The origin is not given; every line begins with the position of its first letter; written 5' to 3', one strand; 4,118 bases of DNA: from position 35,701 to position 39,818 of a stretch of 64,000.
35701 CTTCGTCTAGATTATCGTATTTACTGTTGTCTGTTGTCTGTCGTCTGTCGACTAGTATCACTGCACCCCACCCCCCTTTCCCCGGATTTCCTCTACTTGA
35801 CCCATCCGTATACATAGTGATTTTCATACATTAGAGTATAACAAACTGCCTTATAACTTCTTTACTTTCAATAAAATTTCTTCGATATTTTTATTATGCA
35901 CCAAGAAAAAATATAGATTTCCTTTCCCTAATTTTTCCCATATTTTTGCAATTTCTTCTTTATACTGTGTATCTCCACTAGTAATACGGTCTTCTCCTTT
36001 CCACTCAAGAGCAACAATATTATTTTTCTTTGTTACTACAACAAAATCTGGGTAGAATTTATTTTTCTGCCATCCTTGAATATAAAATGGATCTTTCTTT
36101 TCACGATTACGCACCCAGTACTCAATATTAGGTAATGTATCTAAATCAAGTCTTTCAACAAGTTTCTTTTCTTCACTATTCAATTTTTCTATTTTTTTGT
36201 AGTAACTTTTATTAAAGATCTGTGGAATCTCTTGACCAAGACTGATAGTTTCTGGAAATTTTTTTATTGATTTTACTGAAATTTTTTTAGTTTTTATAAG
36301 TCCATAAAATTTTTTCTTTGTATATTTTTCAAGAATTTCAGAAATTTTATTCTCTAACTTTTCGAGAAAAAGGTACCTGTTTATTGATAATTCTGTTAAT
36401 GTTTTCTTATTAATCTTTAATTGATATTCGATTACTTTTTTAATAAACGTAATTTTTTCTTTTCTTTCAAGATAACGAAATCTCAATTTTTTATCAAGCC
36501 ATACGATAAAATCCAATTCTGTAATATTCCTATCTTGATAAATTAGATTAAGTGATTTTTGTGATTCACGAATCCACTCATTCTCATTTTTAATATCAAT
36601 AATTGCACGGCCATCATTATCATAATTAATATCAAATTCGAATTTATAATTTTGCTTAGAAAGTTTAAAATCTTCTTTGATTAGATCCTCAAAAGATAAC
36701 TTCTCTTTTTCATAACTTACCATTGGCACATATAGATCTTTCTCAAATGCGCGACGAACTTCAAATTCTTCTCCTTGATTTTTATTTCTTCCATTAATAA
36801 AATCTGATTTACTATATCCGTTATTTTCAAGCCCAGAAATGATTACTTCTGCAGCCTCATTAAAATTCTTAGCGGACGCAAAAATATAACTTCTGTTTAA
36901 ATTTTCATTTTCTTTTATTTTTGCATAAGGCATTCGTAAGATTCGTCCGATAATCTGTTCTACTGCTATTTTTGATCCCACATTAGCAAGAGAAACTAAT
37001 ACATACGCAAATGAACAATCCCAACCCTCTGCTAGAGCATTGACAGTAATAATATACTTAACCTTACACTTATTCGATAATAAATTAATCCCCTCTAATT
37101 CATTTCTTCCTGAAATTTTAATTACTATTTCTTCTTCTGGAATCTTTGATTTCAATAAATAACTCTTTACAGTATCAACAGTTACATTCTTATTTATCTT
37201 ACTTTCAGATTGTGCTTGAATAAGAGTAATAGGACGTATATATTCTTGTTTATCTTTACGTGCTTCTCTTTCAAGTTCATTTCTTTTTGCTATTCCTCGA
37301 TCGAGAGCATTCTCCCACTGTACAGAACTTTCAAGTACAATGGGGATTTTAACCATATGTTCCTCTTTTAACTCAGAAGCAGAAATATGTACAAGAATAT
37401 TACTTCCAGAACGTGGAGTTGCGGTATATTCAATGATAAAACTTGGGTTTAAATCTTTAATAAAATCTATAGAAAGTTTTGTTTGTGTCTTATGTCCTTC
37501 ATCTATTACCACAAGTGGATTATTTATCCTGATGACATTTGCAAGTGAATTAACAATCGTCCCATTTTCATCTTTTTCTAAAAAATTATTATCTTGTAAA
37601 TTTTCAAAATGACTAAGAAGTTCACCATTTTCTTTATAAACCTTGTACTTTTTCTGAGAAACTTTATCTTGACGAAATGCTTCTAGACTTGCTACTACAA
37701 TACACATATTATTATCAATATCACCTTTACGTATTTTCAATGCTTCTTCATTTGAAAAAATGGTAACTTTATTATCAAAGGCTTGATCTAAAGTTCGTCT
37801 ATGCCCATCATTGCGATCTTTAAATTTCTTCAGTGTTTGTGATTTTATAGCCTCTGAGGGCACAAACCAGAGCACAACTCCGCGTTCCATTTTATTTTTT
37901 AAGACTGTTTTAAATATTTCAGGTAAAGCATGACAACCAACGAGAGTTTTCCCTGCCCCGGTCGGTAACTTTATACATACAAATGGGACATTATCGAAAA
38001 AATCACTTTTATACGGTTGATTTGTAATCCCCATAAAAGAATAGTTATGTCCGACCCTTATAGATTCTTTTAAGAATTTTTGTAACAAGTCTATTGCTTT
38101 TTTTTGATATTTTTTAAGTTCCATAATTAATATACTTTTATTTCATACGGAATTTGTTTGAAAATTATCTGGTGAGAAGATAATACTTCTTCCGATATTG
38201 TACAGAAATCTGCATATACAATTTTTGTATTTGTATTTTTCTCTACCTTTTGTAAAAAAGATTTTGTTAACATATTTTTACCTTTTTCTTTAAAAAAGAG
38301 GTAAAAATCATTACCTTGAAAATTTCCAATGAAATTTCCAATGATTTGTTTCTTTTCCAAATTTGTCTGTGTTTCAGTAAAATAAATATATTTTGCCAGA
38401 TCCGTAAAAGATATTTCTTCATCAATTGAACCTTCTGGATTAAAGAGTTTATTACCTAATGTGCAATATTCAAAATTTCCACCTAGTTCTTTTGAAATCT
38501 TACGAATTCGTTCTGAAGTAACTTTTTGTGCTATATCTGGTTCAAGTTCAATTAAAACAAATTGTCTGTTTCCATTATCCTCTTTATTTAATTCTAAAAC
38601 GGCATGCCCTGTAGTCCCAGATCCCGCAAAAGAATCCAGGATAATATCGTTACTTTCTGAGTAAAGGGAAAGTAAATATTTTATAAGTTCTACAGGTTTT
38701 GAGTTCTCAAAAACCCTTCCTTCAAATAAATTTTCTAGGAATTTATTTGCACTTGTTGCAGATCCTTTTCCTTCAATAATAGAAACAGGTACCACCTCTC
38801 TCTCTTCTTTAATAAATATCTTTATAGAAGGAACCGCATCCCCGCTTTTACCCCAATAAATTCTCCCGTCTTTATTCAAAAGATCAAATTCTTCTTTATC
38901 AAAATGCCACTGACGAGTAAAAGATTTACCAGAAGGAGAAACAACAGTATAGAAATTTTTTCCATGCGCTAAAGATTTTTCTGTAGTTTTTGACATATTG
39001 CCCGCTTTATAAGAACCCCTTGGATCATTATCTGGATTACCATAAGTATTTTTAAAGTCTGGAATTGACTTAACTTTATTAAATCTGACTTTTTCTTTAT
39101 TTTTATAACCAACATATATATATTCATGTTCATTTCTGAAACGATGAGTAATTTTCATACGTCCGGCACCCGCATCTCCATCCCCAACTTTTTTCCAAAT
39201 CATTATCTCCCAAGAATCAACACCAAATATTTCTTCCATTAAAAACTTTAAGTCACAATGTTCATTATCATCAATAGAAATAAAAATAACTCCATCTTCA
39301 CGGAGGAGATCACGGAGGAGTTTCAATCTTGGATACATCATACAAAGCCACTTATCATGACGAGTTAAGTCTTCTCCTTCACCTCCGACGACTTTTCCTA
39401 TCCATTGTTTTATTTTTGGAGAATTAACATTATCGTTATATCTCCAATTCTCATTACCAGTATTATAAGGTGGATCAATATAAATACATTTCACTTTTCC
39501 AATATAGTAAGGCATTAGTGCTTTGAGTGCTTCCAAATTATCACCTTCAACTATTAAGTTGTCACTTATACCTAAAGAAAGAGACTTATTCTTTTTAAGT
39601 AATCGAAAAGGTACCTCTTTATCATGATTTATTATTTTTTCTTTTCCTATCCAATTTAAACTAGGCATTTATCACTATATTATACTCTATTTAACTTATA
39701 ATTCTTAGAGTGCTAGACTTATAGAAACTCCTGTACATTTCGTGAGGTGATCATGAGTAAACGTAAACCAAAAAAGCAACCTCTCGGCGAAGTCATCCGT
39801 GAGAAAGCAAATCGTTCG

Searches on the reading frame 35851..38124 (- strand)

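Call 83: search_protein_families(library=pfam, proteins=[window:35851-38124:-], max_evalue=0.0001)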
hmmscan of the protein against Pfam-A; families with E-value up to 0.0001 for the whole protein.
window:35851-38124:- (757 aa): 2 families
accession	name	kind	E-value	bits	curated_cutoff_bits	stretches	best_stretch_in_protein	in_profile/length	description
PF04851.21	ResIII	-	2e-16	60.7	22.5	1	1-238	2-163/164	Type III restriction enzyme, res subunit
PF00270.35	DEAD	-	5e-06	26.8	26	1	49-152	17-107/167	DEAD/DEAH box helicase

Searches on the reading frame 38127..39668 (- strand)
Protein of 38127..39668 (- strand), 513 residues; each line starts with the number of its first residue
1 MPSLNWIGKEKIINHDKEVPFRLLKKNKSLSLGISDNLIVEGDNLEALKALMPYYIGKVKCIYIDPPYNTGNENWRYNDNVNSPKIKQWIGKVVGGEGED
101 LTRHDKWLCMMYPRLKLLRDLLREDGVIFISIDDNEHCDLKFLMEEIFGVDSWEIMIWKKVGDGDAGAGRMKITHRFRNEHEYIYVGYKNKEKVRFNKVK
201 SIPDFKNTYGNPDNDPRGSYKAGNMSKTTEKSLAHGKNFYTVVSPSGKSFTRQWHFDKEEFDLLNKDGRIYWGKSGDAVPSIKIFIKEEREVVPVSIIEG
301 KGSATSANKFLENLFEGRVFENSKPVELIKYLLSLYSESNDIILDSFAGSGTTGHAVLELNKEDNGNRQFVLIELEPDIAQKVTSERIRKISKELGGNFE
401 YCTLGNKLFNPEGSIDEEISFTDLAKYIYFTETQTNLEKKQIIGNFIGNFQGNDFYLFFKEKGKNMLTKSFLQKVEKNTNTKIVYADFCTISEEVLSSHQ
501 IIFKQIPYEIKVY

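Call 83: search_protein_families(library=pfam, proteins=[window:38127-39668:-], max_evalue=0.0001)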
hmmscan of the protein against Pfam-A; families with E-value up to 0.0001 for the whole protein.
window:38127-39668:- (513 aa): 1 family
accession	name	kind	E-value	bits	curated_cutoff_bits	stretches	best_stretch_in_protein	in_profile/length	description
PF01555.25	N6_N4_Mtase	-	1.2e-39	137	26.7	1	59-381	1-217/221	DNA methylase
